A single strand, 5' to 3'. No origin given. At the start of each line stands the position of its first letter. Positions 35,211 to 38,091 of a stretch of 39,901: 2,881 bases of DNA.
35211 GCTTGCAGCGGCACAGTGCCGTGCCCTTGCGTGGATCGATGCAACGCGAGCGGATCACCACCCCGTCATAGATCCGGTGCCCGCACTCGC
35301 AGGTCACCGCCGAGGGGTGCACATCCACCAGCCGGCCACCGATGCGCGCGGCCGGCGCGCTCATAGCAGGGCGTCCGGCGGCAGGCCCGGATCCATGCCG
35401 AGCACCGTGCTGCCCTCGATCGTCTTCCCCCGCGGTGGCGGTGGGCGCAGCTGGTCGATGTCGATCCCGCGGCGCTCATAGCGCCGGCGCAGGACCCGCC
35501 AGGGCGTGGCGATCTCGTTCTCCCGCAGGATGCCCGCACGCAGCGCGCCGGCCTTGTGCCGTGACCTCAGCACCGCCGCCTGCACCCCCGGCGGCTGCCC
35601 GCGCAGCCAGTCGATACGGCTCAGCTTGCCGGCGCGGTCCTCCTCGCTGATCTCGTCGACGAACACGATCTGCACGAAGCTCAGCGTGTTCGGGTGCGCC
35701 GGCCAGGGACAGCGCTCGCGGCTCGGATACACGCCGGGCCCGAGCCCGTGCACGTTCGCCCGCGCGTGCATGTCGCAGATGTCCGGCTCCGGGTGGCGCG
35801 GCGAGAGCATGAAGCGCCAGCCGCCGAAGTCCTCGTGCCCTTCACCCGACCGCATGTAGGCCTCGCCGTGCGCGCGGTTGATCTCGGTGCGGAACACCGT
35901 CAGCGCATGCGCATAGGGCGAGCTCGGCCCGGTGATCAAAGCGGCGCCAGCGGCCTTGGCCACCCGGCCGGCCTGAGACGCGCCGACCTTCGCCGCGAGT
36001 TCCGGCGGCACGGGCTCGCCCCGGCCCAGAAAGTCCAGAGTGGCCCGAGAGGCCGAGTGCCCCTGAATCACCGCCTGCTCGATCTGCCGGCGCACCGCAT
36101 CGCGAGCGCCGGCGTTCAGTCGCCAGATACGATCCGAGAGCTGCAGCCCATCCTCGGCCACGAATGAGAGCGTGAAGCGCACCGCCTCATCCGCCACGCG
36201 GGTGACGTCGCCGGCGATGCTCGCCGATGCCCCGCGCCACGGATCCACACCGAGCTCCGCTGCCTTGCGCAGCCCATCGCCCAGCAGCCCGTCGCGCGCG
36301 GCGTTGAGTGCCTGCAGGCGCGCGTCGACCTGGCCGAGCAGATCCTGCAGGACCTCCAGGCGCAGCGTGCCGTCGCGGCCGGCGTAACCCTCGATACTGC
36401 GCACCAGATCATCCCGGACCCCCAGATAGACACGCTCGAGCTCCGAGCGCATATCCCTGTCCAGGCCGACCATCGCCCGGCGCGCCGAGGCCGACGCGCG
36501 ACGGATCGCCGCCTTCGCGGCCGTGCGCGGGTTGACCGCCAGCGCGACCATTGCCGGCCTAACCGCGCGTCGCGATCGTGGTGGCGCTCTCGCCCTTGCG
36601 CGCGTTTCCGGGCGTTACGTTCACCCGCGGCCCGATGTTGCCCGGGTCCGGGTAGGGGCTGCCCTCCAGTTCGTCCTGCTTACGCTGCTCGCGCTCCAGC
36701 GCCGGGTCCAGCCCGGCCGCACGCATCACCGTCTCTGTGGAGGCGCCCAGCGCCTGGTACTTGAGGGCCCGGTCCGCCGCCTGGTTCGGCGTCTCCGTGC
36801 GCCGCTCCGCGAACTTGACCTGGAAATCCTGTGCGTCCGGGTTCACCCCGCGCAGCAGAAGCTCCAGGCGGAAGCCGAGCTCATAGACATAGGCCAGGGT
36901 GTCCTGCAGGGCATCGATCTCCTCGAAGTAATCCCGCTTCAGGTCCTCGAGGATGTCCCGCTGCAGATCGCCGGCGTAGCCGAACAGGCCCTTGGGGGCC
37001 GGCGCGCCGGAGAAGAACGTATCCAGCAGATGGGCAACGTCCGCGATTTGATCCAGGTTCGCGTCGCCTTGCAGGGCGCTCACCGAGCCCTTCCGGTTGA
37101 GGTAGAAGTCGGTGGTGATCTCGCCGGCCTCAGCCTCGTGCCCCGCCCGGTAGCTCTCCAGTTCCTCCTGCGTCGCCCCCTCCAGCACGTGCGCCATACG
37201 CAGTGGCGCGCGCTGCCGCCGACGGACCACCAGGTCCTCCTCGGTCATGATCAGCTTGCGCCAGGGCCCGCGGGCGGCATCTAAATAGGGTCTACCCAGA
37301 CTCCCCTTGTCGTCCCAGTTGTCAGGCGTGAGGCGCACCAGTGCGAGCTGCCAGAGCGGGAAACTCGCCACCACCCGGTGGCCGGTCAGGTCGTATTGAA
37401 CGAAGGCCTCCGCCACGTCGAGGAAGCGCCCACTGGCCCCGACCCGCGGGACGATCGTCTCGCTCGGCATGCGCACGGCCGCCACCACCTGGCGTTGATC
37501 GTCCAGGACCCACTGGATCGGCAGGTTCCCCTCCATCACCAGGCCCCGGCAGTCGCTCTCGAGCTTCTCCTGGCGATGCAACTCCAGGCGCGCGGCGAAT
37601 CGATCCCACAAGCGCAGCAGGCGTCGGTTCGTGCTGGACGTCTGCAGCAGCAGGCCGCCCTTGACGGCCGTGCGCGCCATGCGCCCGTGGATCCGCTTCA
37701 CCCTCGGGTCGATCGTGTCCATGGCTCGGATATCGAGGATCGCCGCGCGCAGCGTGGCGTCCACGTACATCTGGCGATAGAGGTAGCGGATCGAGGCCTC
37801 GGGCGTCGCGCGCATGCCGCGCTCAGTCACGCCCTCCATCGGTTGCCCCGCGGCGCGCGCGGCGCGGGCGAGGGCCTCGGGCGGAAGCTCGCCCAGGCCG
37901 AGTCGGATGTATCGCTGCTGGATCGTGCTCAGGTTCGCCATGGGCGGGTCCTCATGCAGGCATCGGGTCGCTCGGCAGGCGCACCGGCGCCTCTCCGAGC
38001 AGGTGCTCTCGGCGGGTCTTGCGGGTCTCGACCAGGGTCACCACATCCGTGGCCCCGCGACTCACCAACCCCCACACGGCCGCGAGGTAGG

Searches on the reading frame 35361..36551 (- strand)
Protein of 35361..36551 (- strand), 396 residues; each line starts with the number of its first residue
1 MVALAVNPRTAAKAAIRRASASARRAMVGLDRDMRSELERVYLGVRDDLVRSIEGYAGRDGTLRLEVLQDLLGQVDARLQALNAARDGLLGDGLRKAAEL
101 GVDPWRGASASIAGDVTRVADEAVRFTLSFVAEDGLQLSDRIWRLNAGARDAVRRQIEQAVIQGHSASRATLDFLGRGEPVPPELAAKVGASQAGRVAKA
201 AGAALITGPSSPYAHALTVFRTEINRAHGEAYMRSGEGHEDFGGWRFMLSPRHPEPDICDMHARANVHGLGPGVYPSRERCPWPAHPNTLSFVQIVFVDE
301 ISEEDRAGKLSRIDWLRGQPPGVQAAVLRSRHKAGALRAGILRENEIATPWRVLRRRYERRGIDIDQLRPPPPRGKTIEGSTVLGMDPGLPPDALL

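Call 72: search_protein_families(library=phrogs, proteins=[window:35361-36551:-], max_evalue=0.00001)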
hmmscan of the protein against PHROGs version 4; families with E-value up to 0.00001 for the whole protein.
window:35361-36551:- (396 aa): 3 families
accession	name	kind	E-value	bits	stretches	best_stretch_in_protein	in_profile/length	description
phrog_1657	-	head and packaging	1.2e-27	98.1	1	17-310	16-309/337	head morphogenesis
phrog_4728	-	head and packaging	3e-08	33.9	1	68-307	102-310/591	head morphogenesis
phrog_115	-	head and packaging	6.1e-08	33.3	1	121-306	179-327/665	minor head protein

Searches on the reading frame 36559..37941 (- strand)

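Call 72: search_protein_families(library=phrogs, proteins=[window:36559-37941:-], max_evalue=0.00001)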
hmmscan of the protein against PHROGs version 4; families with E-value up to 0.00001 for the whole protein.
window:36559-37941:- (460 aa): 2 families
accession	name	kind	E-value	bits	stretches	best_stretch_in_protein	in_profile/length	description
phrog_19480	-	head and packaging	5.2e-16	59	1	113-400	122-428/737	head morphogenesis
phrog_104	-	head and packaging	3.2e-06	27.1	1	358-425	397-466/550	portal protein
